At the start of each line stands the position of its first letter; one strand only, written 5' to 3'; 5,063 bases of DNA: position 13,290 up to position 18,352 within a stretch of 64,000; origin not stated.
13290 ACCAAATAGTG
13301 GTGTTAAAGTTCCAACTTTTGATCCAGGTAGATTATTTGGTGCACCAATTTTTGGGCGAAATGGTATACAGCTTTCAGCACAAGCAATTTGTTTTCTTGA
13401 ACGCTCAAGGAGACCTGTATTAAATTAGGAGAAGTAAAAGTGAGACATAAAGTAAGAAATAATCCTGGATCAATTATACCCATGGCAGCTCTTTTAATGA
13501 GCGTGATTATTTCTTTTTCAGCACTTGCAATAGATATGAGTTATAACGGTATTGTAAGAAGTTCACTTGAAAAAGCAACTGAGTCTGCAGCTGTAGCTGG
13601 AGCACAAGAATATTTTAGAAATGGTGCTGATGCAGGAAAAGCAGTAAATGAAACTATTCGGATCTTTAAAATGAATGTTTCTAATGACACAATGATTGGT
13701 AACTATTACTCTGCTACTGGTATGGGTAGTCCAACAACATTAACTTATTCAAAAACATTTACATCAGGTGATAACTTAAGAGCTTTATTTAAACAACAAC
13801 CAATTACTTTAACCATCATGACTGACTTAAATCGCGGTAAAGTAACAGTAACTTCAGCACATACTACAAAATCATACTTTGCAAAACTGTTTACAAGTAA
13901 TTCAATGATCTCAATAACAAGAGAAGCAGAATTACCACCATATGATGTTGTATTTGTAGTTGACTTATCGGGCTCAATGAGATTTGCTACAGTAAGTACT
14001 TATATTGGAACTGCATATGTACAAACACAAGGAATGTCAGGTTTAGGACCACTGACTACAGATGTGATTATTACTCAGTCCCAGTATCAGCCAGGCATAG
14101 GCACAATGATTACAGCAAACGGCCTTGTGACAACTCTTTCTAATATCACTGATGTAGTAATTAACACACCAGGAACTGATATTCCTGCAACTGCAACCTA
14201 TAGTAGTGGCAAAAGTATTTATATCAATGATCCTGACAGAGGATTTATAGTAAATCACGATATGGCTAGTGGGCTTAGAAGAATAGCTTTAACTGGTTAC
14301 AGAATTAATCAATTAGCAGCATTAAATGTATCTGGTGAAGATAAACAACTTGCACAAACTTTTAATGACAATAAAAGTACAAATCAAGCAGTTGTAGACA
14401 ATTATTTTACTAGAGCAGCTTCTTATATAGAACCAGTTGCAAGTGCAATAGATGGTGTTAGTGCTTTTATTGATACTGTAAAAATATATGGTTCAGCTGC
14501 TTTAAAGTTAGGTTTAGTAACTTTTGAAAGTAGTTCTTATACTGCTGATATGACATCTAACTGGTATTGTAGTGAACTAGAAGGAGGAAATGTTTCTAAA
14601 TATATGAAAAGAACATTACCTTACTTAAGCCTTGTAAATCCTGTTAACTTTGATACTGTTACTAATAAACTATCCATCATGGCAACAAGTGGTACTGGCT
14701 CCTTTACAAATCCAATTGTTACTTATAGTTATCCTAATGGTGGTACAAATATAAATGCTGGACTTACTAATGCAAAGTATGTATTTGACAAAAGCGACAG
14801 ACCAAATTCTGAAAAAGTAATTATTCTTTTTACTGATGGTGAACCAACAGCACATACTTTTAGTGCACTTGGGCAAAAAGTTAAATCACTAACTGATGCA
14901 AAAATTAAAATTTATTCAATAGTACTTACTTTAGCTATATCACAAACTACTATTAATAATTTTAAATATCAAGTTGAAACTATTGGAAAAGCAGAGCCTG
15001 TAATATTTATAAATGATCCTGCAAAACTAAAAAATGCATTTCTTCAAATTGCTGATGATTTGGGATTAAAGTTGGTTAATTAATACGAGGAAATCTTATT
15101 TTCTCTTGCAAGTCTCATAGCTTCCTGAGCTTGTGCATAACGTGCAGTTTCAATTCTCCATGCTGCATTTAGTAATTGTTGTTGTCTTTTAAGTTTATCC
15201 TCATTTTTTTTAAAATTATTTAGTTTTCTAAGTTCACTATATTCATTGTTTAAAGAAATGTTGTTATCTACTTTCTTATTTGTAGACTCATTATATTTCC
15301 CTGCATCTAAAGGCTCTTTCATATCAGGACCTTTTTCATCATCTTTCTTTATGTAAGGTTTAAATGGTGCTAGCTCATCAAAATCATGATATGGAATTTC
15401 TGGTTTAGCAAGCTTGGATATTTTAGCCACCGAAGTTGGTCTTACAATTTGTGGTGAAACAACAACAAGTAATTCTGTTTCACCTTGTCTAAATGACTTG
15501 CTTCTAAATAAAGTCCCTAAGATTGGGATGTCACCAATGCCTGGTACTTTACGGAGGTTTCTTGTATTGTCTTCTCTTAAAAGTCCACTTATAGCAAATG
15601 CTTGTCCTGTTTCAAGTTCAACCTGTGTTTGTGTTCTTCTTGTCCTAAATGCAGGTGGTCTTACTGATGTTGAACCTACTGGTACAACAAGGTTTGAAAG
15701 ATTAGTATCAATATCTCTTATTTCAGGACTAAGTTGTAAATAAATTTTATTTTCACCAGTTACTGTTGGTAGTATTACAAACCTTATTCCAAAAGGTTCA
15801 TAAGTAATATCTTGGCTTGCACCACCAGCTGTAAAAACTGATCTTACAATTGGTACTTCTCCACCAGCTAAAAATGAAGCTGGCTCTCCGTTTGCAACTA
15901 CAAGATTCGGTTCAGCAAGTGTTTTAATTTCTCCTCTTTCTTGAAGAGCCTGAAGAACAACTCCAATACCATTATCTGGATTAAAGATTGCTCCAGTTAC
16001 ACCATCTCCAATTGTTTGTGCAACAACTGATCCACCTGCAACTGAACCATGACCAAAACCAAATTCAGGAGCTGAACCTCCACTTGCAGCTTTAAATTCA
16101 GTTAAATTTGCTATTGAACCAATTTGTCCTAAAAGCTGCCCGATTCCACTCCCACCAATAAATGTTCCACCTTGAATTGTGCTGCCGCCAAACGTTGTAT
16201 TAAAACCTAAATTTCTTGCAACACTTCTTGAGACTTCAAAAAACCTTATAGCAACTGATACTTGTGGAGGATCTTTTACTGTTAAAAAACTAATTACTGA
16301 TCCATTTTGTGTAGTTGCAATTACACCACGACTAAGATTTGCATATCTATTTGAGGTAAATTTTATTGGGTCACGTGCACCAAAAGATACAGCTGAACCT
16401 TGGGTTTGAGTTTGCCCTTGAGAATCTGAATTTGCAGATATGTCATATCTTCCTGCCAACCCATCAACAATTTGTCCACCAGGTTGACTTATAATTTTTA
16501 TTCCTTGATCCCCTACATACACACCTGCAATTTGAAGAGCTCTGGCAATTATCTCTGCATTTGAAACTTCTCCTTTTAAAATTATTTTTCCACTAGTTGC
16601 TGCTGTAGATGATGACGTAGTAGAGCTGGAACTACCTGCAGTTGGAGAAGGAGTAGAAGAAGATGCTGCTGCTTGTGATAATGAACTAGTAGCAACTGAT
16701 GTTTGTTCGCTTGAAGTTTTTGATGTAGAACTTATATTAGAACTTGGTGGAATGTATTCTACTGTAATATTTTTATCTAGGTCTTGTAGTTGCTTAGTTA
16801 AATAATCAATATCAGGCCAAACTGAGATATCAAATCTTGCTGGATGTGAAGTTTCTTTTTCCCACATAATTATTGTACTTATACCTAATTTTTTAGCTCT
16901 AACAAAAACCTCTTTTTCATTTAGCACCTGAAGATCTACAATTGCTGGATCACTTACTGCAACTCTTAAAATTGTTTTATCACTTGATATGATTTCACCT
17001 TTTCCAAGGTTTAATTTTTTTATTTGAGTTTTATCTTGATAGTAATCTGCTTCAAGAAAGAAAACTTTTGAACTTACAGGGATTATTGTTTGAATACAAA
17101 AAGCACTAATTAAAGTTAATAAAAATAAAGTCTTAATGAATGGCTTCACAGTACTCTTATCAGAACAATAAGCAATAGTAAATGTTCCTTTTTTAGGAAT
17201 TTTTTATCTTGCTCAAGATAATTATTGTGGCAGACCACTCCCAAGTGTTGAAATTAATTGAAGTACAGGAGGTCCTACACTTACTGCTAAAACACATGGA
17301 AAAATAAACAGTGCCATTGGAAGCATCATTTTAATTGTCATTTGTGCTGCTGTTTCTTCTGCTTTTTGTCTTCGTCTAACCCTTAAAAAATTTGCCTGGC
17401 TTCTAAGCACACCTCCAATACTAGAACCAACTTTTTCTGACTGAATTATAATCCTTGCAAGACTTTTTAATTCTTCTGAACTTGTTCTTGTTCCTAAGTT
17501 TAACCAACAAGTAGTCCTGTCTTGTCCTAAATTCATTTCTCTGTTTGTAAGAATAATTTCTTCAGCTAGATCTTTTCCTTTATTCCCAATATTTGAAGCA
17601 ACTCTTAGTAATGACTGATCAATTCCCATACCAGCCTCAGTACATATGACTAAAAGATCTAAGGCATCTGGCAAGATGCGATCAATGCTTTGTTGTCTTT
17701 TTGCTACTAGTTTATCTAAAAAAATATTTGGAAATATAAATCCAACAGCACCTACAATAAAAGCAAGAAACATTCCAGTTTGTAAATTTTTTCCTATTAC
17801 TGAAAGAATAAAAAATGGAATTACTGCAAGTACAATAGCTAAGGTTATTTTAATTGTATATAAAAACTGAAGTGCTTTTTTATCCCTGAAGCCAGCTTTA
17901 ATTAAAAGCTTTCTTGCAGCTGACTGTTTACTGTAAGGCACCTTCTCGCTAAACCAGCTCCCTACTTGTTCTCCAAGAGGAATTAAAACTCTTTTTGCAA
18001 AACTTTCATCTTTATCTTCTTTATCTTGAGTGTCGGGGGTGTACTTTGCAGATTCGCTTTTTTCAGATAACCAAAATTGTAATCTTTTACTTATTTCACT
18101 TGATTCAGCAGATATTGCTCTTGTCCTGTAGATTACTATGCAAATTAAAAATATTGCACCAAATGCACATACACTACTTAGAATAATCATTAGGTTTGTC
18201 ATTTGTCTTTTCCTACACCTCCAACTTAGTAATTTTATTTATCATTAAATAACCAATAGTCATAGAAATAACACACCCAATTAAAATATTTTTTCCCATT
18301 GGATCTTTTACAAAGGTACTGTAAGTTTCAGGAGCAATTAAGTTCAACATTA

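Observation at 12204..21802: Tad/Cpa pilus locus lacking a recognisable Flp pilin and prepilin peptidase. It is led by a six-cysteine acidic secreted peptide.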

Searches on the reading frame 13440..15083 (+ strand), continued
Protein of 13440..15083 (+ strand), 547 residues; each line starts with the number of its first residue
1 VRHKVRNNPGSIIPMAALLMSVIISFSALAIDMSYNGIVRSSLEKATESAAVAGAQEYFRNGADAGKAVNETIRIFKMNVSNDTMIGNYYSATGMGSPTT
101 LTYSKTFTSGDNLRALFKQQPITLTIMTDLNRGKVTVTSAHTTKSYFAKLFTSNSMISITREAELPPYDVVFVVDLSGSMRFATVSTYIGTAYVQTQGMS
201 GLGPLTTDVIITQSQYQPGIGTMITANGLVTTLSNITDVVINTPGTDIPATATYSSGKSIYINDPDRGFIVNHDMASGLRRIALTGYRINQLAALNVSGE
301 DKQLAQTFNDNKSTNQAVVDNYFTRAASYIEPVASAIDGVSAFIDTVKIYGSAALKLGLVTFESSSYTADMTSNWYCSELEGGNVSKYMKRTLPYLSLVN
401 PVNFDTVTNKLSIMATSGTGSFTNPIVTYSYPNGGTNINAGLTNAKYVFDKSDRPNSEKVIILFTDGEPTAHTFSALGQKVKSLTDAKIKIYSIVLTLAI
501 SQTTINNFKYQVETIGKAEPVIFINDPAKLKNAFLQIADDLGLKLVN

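Call 94: fold_search(model_id=the predicted structure, library=pdb)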
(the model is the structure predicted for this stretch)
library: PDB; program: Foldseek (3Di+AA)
matches with E <= 10: 1116; with E <= 0.001: 97
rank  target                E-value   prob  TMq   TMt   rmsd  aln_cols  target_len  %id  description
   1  4jdu                  2.4e-06  1.00  0.24  0.60   6.4       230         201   13  The crystal structure of an aerotolerance-related membrane protein from Bacteroides fragilis NCTC 9343 with multiple mut (released 2013-03-27)
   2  3ibs_A                5.3e-06  1.00  0.24  0.59   6.7       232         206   12  Crystal structure of conserved hypothetical protein BatB from Bacteroides thetaiotaomicron (released 2009-08-25)
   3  3n2n_A                1.1e-05  1.00  0.24  0.64   4.3       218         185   12  The Crystal Structure of Tumor Endothelial Marker 8 (TEM8) extracellular domain (released 2011-01-05)
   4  2ww8                  1.2e-05  1.00  0.25  0.18  33.9       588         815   11  Structure of the pilus adhesin (RrgA) from Streptococcus pneumoniae (released 2010-01-19)
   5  4cn8                  1.2e-05  1.00  0.22  0.30   9.3       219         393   16  Structure of proximal thread matrix protein 1 (PTMP1) from the mussel byssus (released 2014-03-12)
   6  9ykb_A                1.3e-05  1.00  0.25  0.51  21.9       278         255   14  The von Willebrand factor A domain of human capillary morphogenesis gene II, fused to the 1TEL crystallization chapero (released 2025-10-22)
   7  9c4f_I                1.8e-05  1.00  0.25  0.67   3.8       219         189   15  Infectious B19V capsid (released 2024-10-16)
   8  7n1o                  1.8e-05  1.00  0.24  0.48   4.7       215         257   14  The von Willebrand factor A domain of human capillary morphogenesis gene II, flexibly fused to the 1TEL crystallization  (released 2021-06-09)
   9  8fzu_A                2.1e-05  1.00  0.26  0.53  21.7       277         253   14  The von Willebrand factor A domain of human capillary morphogenesis gene II, flexibly fused to the 1TEL crystallizatio (released 2023-07-19)
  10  8ft8                  2.6e-05  1.00  0.24  0.49   3.6       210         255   16  The von Willebrand factor A domain of human capillary morphogenesis gene II, flexibly fused to the 1TEL crystallization  (released 2023-03-01)
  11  4c2a_A                2.7e-05  1.00  0.24  0.58   8.3       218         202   10  Crystal Structure of High-Affinity von Willebrand Factor A1 domain with R1306Q and I1309V Mutations in Complex with Hi (released 2014-01-08)
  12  4cnb_B                3.1e-05  1.00  0.25  0.34   7.7       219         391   16  Structure of proximal thread matrix protein 1 (PTMP1) from the mussel byssus - Crystal form 2 (released 2014-03-12)
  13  4c2b_C                3.8e-05  1.00  0.26  0.64   4.5       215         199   10  Crystal Structure of High-Affinity von Willebrand Factor A1 domain with Disulfide Mutation in Complex with High Affini (released 2014-01-08)
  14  1pt6_A                4.1e-05  1.00  0.24  0.62   8.1       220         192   13  I domain from human integrin alpha1-beta1 (released 2004-04-13)
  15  9doc                  4.1e-05  1.00  0.22  0.43   5.6       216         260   15  The von Willebrand factor A domain of human capillary morphogenesis gene II, flexibly fused to the 1TEL crystallization  (released 2024-11-06)
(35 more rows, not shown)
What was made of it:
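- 13440..15083 (+): TadG-like large minor pilin carrying a VWA domain with an intact MIDAS site (D175, S177, S179, T436, D466). Foldseek hits BatB, TEM8/CMG2, integrin I domains, RrgA and GBS104 (call 94).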

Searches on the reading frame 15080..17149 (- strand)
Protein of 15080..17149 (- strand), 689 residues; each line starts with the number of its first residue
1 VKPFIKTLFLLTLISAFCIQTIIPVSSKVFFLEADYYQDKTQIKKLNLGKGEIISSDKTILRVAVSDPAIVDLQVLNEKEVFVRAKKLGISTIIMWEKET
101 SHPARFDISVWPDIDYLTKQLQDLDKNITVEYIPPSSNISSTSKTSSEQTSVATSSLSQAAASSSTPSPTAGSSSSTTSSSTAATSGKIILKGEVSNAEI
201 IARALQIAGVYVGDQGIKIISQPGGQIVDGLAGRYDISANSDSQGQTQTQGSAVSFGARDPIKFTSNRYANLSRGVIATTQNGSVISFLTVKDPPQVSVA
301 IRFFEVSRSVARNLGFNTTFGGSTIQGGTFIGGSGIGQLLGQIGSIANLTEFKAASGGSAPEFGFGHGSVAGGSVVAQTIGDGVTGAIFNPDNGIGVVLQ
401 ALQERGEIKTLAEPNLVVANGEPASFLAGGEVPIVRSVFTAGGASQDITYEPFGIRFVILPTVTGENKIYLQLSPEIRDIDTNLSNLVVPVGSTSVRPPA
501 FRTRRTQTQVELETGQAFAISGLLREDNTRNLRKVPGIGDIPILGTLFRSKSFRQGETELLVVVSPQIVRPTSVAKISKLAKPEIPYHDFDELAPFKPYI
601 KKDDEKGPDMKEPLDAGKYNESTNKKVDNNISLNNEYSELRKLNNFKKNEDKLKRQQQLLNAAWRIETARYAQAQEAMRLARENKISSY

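Call 3: search_protein_families(library=pfam, proteins=[window:15080-17149:-], max_evalue=0.1)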
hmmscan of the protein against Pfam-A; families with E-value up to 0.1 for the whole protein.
window:15080-17149:- (689 aa): 2 families
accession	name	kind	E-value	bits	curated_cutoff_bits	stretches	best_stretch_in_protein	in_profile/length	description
PF00263.26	Secretin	-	7.9e-39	133.4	27.5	1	401-570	1-169/169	Bacterial type II and III secretion system protein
PF13629.12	T2SS-T3SS_pil_N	-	5.7e-15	55.2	23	1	45-110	6-71/72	Pilus formation protein N terminal region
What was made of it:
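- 15080..17149 (-): Secretin (RcpA/CpaC type), last gene of the minus-strand operon. It overlaps the tadG stop by 4 nt. Pfam Secretin 7.9e-39 and T2SS-T3SS_pil_N 5.7e-15 (call 3).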

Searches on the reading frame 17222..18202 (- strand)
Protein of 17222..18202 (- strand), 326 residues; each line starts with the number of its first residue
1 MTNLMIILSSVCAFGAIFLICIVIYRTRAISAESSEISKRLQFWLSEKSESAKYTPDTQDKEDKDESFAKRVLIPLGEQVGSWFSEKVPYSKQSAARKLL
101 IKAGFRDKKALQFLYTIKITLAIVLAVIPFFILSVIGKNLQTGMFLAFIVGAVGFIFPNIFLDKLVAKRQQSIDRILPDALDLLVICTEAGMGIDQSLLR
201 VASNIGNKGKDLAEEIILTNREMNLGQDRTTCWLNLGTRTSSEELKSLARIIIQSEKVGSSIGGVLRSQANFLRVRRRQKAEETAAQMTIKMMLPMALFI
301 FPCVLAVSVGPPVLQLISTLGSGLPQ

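Call 3: search_protein_families(library=pfam, proteins=[window:17222-18202:-], max_evalue=0.1)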
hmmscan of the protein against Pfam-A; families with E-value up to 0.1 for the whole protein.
window:17222-18202:- (326 aa): 1 family
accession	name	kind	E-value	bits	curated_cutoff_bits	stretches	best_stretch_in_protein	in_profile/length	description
PF00482.28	T2SSF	-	1.7e-17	64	25.2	1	181-308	2-123/125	Type II secretion system (T2SS), protein F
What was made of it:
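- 17222..18202 (-): TadC-like platform protein. Pfam T2SSF 1.7e-17 (call 3).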
